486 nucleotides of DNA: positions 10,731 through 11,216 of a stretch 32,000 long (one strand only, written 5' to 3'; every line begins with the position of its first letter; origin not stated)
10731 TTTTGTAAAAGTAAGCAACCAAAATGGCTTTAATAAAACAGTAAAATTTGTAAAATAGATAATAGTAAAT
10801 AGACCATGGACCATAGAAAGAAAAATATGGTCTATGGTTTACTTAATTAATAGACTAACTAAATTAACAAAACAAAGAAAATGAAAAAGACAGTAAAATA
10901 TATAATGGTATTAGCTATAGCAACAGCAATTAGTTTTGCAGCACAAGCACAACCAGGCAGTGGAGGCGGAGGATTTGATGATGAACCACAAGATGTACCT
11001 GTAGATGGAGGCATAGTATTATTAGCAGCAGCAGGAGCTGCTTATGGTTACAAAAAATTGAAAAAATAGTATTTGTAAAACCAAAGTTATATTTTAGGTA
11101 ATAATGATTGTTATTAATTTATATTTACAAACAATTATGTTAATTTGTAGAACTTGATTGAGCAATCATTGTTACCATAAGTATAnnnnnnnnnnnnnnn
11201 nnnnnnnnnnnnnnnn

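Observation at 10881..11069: Second mini-protein copy: 11 synonymous and 0 non-synonymous differences across the tail, while the signal peptide diverges freely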

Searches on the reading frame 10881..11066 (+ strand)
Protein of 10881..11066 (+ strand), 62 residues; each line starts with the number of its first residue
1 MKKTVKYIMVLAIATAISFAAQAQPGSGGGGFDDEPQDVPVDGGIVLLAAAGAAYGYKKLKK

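Call 7: search_protein_families(library=ncbifam, proteins=[window:10881-11066:+], max_evalue=1)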
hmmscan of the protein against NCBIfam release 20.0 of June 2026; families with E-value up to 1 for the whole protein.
window:10881-11066:+ (62 aa): 3 families
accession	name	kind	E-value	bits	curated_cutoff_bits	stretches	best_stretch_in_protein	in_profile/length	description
NF046080.1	PID_CTERM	domain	4e-11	42.5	26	1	39-62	1-24/25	PID-CTERM protein-sorting domain-containing protein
NF050142.1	PG1828_fam_lipo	equivalog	0.092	13.5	50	1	1-21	1-18/59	PG1828 family lipoprotein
NF040942.2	hypo_ExtJ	equivalog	0.29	11.6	52.5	1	1-24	1-24/77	selenite/tellurite reduction operon protein ExtJ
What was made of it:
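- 10995..11066 (+): Copy B PID-CTERM domain, residues 39-62. It comprises the motif P-V-D-G-G (10998..11012), a hydrophobic helix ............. (11013..11051) and a basic cluster KKLKK (11052..11066). NCBIfam NF046080, 42.5 bits against a cutoff of 26 (call 7).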

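Call 8: search_protein_families(library=pfam, proteins=[window:10881-11066:+], max_evalue=1)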
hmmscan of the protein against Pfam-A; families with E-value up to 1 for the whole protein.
window:10881-11066:+ (62 aa): 0 families

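Call 11: find_homologous_proteins(query=window:10881-11066:+, max_evalue=0.01)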
Query window:10881-11066:+ (62 aa): 127 proteins with E <= 0.01 among 129 candidates; the best 120 are listed.
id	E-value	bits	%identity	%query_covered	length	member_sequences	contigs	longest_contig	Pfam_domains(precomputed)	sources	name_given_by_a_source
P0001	1.2e-31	124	100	100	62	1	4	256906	PF28310.1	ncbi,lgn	-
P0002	1.7e-30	121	97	100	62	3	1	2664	PF28310.1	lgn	-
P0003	5.0e-29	116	92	100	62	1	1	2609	PF28310.1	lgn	-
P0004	2.7e-24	101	88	92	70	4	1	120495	PF28310.1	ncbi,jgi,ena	jgi:hypothetical protein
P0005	1.9e-23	99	86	92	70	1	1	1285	PF28310.1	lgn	-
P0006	3.3e-23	98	84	92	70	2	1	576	PF28310.1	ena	-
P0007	4.1e-23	98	78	100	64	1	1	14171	PF28310.1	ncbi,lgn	ncbi:MAG: PID-CTERM protein-sorting domain-containing protein [Bacteroidia bacterium]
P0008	3.7e-22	95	76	100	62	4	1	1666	PF28310.1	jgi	jgi:hypothetical protein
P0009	7.2e-22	94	74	100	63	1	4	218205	PF28310.1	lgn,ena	-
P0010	7.6e-22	94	78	100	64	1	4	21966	PF28310.1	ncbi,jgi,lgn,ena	jgi:hypothetical protein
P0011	1.6e-21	93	73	100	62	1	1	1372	PF28310.1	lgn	-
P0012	2.0e-21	92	76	100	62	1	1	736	PF28310.1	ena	-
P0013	2.5e-21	92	75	98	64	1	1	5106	PF28310.1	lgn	-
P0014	3.5e-21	91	74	100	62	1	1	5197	PF28310.1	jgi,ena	-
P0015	3.6e-21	91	71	100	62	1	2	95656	PF28310.1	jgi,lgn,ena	jgi:hypothetical protein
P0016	3.7e-21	91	78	100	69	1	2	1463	PF28310.1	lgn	-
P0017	3.8e-21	91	73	100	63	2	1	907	PF28310.1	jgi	jgi:hypothetical protein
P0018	4.5e-21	91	75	100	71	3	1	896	PF28310.1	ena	-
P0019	5.4e-21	91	82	61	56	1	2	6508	PF28310.1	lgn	-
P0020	7.9e-21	90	76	100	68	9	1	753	PF28310.1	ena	-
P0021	9.0e-21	90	72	98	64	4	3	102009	PF28310.1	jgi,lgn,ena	-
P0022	1.0e-20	90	72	100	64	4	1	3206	PF28310.1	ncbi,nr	ncbi:MAG: hypothetical protein JHD28_05530 [Bacteroidia bacterium]|nr:hypothetical protein [Bacteroi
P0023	1.5e-20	89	72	98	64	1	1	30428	PF28310.1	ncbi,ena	-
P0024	1.6e-20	89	83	87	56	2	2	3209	PF28310.1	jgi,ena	-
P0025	1.7e-20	89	71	100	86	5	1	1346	PF28310.1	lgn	-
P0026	2.1e-20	89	73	100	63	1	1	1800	PF28310.1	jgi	-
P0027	2.7e-20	89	75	92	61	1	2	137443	PF28310.1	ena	-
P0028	3.4e-20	88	63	74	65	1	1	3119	PF28310.1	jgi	jgi:hypothetical protein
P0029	3.5e-20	88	75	98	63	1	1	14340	PF28310.1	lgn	-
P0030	3.6e-20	88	73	97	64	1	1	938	PF28310.1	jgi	jgi:hypothetical protein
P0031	4.5e-20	88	75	98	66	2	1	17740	PF28310.1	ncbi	ncbi:MAG: PID-CTERM protein-sorting domain-containing protein [Candidatus Methylacidiphilales bacter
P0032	4.9e-20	88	71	100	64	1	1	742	PF28310.1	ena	-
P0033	5.7e-20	88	71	100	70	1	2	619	PF28310.1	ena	-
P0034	6.6e-20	87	65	74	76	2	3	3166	PF28310.1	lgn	-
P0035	7.3e-20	87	89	71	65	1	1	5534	PF28310.1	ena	-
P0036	9.3e-20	87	71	100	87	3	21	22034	PF28310.1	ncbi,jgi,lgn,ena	-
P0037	1.4e-19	86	73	100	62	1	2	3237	PF28310.1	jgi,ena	-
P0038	1.4e-19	86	69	100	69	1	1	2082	PF28310.1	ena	-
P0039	1.8e-19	86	70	100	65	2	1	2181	PF28310.1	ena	-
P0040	2.2e-19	86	72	98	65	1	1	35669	PF28310.1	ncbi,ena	-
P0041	2.2e-19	86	63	74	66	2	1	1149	PF28310.1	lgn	-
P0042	2.2e-19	86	69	98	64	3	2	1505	PF28310.1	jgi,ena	jgi:hypothetical protein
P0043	2.3e-19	86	69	100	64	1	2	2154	PF28310.1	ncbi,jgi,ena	jgi:hypothetical protein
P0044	2.5e-19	86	79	92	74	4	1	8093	PF28310.1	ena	-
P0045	2.7e-19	86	70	98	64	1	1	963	PF28310.1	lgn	-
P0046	2.7e-19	86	75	92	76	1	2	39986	PF28310.1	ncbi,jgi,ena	ncbi:MAG: hypothetical protein WCI53_05605 [Bacteroidota bacterium]|jgi:hypothetical protein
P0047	3.1e-19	85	77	85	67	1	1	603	PF28310.1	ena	-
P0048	3.8e-19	85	63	74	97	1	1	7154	PF28310.1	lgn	-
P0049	4.0e-19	85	79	90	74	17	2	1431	PF28310.1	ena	-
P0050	4.0e-19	85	72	92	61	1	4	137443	PF28310.1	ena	-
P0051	4.2e-19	85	69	100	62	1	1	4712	PF28310.1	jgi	jgi:hypothetical protein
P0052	4.8e-19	85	74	98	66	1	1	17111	PF28310.1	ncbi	ncbi:MAG: PID-CTERM protein-sorting domain-containing protein [Candidatus Methylacidiphilales bacter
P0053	4.8e-19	85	70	98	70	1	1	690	PF28310.1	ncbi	-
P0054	5.0e-19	85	72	92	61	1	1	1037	PF28310.1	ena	-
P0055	5.4e-19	85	72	98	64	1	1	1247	PF28310.1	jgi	-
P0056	5.9e-19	84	71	98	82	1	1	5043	PF28310.1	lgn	-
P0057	6.3e-19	84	72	92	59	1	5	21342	PF28310.1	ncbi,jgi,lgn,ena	jgi:hypothetical protein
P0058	7.0e-19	84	70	98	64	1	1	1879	PF28310.1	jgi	-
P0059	8.7e-19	84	77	92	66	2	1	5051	PF28310.1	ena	-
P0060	8.8e-19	84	77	92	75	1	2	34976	PF28310.1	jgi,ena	jgi:hypothetical protein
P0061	1.1e-18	84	77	92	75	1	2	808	PF28310.1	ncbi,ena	-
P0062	1.1e-18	84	69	98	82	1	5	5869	PF28310.1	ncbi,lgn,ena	-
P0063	1.2e-18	84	69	98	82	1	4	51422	PF28310.1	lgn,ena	-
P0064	1.2e-18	84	74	92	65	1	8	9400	PF28310.1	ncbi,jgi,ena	jgi:hypothetical protein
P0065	1.5e-18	83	69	98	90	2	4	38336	PF28310.1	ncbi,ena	-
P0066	1.8e-18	83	70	98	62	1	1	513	PF28310.1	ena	-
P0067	1.8e-18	83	69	100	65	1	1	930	PF28310.1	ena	-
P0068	1.8e-18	83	73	100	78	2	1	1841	PF28310.1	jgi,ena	jgi:hypothetical protein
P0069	1.8e-18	83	77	85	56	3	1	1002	PF28310.1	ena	-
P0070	2.1e-18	83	70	92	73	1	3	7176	PF28310.1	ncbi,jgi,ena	jgi:hypothetical protein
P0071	2.2e-18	83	73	90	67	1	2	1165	PF28310.1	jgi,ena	-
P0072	2.3e-18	83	70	92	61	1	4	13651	PF28310.1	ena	-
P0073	2.3e-18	83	72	92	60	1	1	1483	PF28310.1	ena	-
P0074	2.7e-18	82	72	92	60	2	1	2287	PF28310.1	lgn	-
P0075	3.0e-18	82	70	90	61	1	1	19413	PF28310.1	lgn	-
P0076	4.6e-18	82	64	100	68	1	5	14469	PF28310.1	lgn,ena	-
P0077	5.4e-18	81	68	92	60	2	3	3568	PF28310.1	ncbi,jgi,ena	jgi:hypothetical protein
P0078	6.4e-18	81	75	90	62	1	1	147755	PF28310.1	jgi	-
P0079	6.6e-18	81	72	97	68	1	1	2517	PF28310.1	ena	-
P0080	6.6e-18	81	77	90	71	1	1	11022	PF28310.1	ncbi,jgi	jgi:hypothetical protein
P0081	7.4e-18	81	69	98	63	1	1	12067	PF28310.1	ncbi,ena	-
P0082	8.1e-18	81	70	92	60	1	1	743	PF28310.1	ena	-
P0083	1.0e-17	81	69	92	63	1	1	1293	PF28310.1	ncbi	-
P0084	1.0e-17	81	77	85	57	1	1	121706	PF28310.1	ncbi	-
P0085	1.1e-17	80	68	100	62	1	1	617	PF28310.1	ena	-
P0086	1.5e-17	80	79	76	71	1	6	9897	PF28310.1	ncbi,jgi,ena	jgi:hypothetical protein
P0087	1.6e-17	80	72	92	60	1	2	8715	PF28310.1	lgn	-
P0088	1.7e-17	80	70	92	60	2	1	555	PF28310.1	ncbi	-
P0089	1.7e-17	80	67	92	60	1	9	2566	PF28310.1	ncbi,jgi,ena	jgi:hypothetical protein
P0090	1.7e-17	80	67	97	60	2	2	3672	PF28310.1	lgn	-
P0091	2.6e-17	79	76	87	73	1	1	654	PF28310.1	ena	-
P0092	2.9e-17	79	71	90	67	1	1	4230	PF28310.1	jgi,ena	jgi:hypothetical protein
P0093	3.5e-17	79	71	90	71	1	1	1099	PF28310.1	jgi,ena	-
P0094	4.0e-17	79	67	92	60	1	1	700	PF28310.1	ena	-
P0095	4.0e-17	79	76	87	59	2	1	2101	PF28310.1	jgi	jgi:hypothetical protein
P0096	4.1e-17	79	75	85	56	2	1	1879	PF28310.1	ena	-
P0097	4.5e-17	79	65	92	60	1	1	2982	PF28310.1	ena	-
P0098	5.0e-17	78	65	100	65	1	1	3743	PF28310.1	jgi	jgi:hypothetical protein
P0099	6.2e-17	78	70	92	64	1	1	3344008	PF28310.1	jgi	jgi:hypothetical protein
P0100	8.4e-17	78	68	92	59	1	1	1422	PF28310.1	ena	-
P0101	9.7e-17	78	68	92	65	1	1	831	PF28310.1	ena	-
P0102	9.8e-17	78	78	73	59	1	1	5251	PF28310.1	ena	-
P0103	1.2e-16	77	70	92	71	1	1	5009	PF28310.1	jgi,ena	-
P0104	1.4e-16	77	74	92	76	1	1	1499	PF28310.1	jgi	jgi:hypothetical protein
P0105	1.6e-16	77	63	92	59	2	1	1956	PF28310.1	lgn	-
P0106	2.1e-16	77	80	73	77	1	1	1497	PF28310.1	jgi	jgi:hypothetical protein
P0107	2.9e-16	76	68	90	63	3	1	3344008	PF28310.1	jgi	jgi:hypothetical protein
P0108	3.9e-16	76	63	98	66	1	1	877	PF28310.1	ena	-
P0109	4.9e-16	75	69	87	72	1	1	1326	PF28310.1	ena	-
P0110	4.9e-16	75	67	100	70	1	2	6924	PF28310.1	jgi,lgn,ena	jgi:hypothetical protein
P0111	6.6e-16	75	63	92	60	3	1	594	PF28310.1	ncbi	-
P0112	1.1e-15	74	65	92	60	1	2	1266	PF28310.1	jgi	jgi:hypothetical protein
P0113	1.2e-15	74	68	90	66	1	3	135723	PF28310.1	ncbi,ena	-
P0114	1.7e-15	74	68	90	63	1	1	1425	PF28310.1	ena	-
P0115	1.8e-15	74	67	92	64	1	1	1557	PF28310.1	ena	-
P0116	2.3e-15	73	60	100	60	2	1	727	PF28310.1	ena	-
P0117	9.6e-15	71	63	100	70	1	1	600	PF28310.1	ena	-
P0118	1.8e-14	70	66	100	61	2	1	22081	PF28310.1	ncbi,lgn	ncbi:MAG: PID-CTERM protein-sorting domain-containing protein [Bacteroidia bacterium]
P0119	1.9e-14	70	61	100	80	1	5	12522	PF28310.1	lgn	-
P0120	3.9e-14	69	83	66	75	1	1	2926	PF28310.1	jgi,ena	-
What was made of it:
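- On PID-CTERM protein-sorting domain (NF046080 / PF28310): Homologues carry PF28310 (call 11).
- All 127 homologues are 56-97 aa and carry PF28310 (call 11).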

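Call 17: find_encoding_contigs(protein=P0001, flank=10000, max_places=4)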
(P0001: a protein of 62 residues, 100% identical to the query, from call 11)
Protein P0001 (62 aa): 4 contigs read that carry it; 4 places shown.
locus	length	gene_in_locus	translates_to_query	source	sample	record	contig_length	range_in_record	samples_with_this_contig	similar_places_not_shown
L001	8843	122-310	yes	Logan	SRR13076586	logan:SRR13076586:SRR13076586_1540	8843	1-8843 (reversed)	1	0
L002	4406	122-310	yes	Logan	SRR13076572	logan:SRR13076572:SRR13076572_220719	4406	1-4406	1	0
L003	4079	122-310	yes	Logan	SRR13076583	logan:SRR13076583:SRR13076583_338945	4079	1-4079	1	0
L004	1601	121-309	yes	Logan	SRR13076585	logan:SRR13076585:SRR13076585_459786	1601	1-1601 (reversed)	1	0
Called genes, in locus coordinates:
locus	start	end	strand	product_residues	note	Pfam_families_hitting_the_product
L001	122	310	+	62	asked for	PF28310:PID_CTERM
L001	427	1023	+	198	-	-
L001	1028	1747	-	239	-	PF10108:DNA_pol_B_exo2, PF13482:RNase_H_2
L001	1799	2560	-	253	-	PF08713:DNA_alkylation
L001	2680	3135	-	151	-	-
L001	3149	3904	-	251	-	PF04536:TPM_phosphatase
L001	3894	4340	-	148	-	PF04536:TPM_phosphatase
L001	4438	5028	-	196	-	PF04011:LemA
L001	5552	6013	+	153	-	PF01797:Y1_Tnp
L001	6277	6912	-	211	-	-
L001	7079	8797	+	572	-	PF01336:tRNA_anti-codon, PF00152:tRNA-synt_2, PF01409:tRNA-synt_2d (faint)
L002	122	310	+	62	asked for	PF28310:PID_CTERM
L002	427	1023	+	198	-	-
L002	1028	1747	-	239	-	PF10108:DNA_pol_B_exo2, PF13482:RNase_H_2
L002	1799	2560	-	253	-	PF08713:DNA_alkylation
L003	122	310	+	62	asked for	PF28310:PID_CTERM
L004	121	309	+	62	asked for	PF28310:PID_CTERM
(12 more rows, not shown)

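Call 18: find_encoding_contigs(protein=P0099, flank=10000, max_places=3)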
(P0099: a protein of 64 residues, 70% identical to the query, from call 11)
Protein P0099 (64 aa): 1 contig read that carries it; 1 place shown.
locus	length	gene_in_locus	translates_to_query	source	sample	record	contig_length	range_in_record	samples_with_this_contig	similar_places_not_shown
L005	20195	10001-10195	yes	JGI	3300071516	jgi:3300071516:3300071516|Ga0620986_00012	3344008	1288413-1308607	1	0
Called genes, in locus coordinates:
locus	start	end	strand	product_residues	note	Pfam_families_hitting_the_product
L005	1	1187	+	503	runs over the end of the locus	PF20604:DUF6798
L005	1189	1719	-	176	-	PF01467:CTP_transf_like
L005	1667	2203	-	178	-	PF03602:Cons_hypoth95, PF05175:MTS, PF01564:Spermine_synth (weak), PF13847:Methyltransf_31, PF13649:Methyltransf_25 (weak)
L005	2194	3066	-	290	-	PF12864:DUF3822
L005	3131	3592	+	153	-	PF03061:4HBT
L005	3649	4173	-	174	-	PF14127:DUF4294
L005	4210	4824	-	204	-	PF04542:Sigma70_r2 (faint), PF08281:Sigma70_r4_2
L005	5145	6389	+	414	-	PF01546:Peptidase_M20, PF05343:Peptidase_M42 (faint), PF07687:M20_dimer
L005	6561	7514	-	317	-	PF01134:GIDA (faint), PF07992:Pyr_redox_2, PF13738:Pyr_redox_3, PF00070:Pyr_redox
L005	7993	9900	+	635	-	PF18962:Por_Secre_tail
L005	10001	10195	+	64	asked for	PF28310:PID_CTERM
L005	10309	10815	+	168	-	PF26696:PTL_trimer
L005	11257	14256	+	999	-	-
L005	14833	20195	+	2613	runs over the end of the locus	-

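Call 19: find_encoding_contigs(protein=P0107, flank=10000, max_places=2)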
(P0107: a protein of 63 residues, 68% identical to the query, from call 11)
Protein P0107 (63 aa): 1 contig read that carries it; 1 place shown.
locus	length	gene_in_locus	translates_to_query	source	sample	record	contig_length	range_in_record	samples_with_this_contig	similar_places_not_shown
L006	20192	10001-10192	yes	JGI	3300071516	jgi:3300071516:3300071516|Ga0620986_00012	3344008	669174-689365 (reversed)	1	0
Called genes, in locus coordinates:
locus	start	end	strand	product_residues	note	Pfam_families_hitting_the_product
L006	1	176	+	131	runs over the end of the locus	PF12487:DUF3703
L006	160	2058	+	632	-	PF00122:E1-E2_ATPase, PF00702:Hydrolase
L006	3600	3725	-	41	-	-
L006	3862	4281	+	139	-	PF22105:DUF6943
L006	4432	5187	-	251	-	-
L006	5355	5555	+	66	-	-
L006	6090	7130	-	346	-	PF02661:Fic, PF13412:HTH_24 (weak)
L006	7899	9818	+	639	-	PF18962:Por_Secre_tail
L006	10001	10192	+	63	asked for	PF28310:PID_CTERM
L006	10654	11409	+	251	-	PF26696:PTL_trimer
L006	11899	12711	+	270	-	PF26696:PTL_trimer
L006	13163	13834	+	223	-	PF26696:PTL_trimer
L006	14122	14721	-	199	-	-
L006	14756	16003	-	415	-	PF06245:DUF1015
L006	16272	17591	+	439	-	PF18962:Por_Secre_tail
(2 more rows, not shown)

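Call 20: find_encoding_contigs(protein=P0009, flank=10000, max_places=2)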
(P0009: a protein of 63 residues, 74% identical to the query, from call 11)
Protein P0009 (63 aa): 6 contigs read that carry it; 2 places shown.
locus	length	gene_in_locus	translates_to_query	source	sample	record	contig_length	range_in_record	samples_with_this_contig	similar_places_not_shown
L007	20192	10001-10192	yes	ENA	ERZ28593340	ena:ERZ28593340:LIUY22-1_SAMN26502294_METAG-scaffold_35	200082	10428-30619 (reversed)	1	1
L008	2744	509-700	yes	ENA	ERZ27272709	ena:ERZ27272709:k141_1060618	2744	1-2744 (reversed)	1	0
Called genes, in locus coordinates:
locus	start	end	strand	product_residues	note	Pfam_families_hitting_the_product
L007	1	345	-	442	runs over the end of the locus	PF02881:SRP54_N, PF09439:SRPRB (faint), PF06414:Zeta_toxin (weak), PF00448:SRP54, PF01656:CbiA (weak), PF02978:SRP_SPB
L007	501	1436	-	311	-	PF10043:DUF2279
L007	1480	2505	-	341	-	PF02219:MTHFR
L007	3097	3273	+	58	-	-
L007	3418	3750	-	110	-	-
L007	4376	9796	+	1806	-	PF18962:Por_Secre_tail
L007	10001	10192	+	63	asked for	PF28310:PID_CTERM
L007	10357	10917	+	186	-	-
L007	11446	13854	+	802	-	PF07715:Plug, PF00593:TonB_dep_Rec_b-barrel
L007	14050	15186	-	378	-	PF09411:PagL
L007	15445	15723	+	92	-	-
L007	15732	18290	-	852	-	PF13491:FtsK_4TM, PF17854:FtsK_alpha, PF01580:FtsK_SpoIIIE, PF09397:FtsK_gamma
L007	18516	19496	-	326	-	PF03405:FA_desaturase_2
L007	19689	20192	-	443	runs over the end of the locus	PF00324:AA_permease, PF13520:AA_permease_2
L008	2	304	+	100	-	?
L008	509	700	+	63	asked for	PF28310:PID_CTERM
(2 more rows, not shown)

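Call 21: find_encoding_contigs(protein=P0078, flank=10000, max_places=2)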
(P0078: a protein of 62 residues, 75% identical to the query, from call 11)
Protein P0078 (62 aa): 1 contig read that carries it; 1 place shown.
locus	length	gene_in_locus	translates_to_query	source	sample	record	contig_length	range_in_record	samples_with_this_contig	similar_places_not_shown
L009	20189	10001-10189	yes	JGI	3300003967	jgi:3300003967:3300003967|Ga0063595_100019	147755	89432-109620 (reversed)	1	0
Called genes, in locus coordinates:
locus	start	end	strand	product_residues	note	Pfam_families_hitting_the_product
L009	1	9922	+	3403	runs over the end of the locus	PF13385:Laminin_G_3, PF09206:ArabFuran-catal, PF12733:Cadherin-like, PF12733:Cadherin-like, PF13385:Laminin_G_3, PF12733:Cadherin-like, PF12733:Cadherin-like, PF13385:Laminin_G_3, +9 more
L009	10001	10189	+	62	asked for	PF28310:PID_CTERM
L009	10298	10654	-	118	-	-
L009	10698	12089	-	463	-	PF00756:Esterase, PF18962:Por_Secre_tail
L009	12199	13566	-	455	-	PF00072:Response_reg, PF00004:AAA (faint), PF00158:Sigma54_activat, PF14532:Sigma54_activ_2, PF07728:AAA_5 (weak), PF25601:AAA_lid_14, PF02954:HTH_8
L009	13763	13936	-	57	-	-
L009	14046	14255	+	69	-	-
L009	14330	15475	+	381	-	PF01594:AI-2E_transport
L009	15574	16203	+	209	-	PF00535:Glycos_transf_2, PF10111:Glyco_tranf_2_2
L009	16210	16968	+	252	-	-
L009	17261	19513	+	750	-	PF07715:Plug, PF00593:TonB_dep_Rec_b-barrel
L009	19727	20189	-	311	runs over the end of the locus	PF03462:PCRF, PF00472:RF-1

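Call 22: find_encoding_contigs(protein=P0113, flank=10000, max_places=2)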
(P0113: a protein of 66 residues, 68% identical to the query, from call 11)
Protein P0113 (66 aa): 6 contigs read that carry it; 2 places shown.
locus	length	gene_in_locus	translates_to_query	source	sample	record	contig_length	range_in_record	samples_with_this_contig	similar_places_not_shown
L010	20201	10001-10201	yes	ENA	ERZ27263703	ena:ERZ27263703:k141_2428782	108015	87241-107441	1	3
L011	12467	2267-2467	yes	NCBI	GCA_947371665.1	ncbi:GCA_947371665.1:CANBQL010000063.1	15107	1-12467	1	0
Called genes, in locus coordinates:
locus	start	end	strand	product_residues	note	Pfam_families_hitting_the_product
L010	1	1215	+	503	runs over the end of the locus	PF20604:DUF6798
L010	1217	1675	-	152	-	PF01467:CTP_transf_like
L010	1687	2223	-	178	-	PF03602:Cons_hypoth95, PF05175:MTS, PF13847:Methyltransf_31, PF13649:Methyltransf_25 (weak)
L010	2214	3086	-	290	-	PF12864:DUF3822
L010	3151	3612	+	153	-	PF03061:4HBT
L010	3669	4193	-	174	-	PF14127:DUF4294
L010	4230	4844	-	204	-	PF08281:Sigma70_r4_2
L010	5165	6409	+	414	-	PF05343:Peptidase_M42 (faint), PF01546:Peptidase_M20, PF07687:M20_dimer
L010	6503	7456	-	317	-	PF01134:GIDA (faint), PF07992:Pyr_redox_2, PF13738:Pyr_redox_3, PF00070:Pyr_redox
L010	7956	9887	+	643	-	PF18962:Por_Secre_tail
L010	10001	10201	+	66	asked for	PF28310:PID_CTERM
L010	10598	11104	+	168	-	PF26696:PTL_trimer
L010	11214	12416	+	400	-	PF26696:PTL_trimer, PF09603:Fib_succ_major (faint)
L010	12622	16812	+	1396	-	PF26696:PTL_trimer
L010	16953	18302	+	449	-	PF00578:AhpC-TSA, PF08534:Redoxin, PF13098:Thioredoxin_2 (weak), PF13905:Thioredoxin_8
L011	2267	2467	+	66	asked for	PF28310:PID_CTERM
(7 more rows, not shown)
